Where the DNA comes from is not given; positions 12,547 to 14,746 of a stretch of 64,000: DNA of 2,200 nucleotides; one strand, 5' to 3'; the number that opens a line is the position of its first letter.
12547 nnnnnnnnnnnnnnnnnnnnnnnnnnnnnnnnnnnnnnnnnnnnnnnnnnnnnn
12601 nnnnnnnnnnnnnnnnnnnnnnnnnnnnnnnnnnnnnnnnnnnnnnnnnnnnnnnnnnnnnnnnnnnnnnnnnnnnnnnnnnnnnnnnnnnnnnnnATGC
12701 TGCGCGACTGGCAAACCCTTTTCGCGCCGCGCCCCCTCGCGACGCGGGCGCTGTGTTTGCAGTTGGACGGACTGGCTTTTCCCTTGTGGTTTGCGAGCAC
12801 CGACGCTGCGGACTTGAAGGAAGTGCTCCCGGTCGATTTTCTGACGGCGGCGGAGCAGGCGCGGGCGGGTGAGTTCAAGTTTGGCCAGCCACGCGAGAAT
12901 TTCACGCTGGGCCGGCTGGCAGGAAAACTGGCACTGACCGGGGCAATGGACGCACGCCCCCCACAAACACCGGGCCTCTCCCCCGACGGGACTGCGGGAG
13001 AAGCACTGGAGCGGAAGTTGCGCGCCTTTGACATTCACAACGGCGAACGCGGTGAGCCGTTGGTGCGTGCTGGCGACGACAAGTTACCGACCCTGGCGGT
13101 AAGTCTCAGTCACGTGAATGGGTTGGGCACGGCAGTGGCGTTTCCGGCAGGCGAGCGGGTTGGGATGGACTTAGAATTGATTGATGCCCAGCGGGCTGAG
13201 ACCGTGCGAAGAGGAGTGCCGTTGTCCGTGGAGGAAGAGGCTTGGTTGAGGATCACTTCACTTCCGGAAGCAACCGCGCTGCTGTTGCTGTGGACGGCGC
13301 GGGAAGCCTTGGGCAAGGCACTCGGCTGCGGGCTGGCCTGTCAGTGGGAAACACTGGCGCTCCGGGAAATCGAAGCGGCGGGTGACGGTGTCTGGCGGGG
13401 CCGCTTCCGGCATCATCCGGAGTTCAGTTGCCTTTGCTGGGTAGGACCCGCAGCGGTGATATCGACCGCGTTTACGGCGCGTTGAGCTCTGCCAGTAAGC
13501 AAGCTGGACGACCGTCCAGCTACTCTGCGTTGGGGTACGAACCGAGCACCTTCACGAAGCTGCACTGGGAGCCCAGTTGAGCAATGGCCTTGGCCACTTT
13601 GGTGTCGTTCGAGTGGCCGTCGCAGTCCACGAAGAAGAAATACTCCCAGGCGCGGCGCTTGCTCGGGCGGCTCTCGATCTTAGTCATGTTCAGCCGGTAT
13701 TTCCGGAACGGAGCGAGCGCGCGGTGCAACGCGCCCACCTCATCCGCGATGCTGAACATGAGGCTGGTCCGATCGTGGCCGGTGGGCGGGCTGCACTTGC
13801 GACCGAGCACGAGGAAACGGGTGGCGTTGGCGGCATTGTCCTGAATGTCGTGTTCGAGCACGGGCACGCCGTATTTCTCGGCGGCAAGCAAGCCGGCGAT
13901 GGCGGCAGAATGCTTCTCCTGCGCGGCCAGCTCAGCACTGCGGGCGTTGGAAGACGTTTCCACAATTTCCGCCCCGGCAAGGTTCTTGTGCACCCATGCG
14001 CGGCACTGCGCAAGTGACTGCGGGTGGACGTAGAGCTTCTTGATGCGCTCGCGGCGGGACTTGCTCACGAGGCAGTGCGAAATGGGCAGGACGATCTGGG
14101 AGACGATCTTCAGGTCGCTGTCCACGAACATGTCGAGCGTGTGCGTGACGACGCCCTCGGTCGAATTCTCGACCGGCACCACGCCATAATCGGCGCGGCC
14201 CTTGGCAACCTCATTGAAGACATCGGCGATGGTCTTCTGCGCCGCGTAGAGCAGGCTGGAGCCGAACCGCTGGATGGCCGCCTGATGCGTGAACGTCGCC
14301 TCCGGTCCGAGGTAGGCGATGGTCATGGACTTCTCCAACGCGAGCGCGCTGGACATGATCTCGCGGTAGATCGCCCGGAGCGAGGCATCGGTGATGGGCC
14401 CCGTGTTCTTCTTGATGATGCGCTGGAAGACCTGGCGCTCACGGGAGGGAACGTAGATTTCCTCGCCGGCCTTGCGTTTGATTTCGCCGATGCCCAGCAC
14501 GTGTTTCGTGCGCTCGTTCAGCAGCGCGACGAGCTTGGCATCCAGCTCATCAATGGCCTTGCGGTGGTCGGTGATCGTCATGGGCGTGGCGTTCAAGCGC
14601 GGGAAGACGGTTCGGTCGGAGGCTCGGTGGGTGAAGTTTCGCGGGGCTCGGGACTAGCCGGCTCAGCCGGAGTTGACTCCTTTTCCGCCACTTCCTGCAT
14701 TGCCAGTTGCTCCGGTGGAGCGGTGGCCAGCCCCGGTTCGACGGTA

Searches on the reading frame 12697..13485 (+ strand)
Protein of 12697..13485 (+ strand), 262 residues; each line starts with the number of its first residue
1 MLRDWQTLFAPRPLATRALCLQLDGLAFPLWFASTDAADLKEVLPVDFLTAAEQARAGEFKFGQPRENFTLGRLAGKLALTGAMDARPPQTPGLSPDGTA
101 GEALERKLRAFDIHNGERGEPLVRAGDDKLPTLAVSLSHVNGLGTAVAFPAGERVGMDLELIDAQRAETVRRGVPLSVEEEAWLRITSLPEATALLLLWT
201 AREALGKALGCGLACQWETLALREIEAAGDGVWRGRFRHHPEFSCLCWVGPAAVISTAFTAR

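Call 4: search_protein_families(library=pfam, proteins=[window:12697-13485:+])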
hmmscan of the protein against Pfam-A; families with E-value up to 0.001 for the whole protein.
window:12697-13485:+ (262 aa): 1 family
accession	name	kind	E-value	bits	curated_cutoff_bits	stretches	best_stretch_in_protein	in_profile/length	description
PF01648.25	ACPS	-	6.5e-10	39.5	25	1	154-248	1-97/111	4'-phosphopantetheinyl transferase superfamily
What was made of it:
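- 12697..13485 (+): pfaE-position 4'-phosphopantetheinyl transferase, two-domain Sfp-size (262 aa) and divergent. Pfam ACPS at 39.5 bits, above the 25 cut-off, over aa 154-248 (call 4).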

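Call 5: search_protein_families(library=ncbifam, proteins=[window:12697-13485:+])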
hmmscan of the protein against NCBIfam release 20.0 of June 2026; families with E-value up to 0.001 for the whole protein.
window:12697-13485:+ (262 aa): 1 family
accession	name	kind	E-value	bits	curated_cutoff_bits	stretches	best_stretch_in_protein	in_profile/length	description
NF042922.1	4PPT_HetI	equivalog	1e-05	25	370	0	115-214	86-184/235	4'-phosphopantetheinyl transferase HetI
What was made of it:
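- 12697..13485 (+): Weak HetI hit (call 5).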

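Call 38: search_solved_structures(query=window:12697-13485:+, max_evalue=1)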
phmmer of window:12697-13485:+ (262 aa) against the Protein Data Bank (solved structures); distinct sequences matched with E-value up to 1: 2.
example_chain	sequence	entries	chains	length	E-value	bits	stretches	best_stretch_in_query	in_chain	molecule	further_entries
4v58_A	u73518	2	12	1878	0.0095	18.7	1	142-231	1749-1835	FATTY ACID SYNTHASE ALPHA SUBUNITS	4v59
6vfv_A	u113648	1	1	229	0.18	14.5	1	55-90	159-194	Protocadherin-8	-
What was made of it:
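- Tried and rejected: The PPTase has no meaningful sequence match in the PDB (call 38).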

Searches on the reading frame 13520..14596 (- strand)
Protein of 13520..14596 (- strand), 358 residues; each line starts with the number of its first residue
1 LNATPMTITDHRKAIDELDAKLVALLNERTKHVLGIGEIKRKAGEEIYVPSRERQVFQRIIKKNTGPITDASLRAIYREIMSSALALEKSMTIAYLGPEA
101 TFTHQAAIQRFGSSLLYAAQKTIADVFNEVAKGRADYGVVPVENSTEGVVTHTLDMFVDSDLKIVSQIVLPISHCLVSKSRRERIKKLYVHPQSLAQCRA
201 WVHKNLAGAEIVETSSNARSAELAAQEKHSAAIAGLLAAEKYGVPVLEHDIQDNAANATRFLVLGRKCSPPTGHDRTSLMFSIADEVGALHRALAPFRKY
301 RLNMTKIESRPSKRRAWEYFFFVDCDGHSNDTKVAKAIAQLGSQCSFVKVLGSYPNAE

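Call 29: search_protein_families(library=pfam, proteins=[window:13520-14596:-], max_evalue=0.00001)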
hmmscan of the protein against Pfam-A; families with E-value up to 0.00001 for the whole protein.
window:13520-14596:- (358 aa): 3 families
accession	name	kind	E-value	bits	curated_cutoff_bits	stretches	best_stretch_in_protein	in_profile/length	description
PF00800.23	PDT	-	1.3e-61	208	25.2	1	93-267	1-179/181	Prephenate dehydratase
PF01817.26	CM_2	-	1.3e-21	77.1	27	1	12-89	2-80/80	Chorismate mutase type II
PF01842.31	ACT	-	7.8e-10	38.8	27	1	278-342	2-65/66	ACT domain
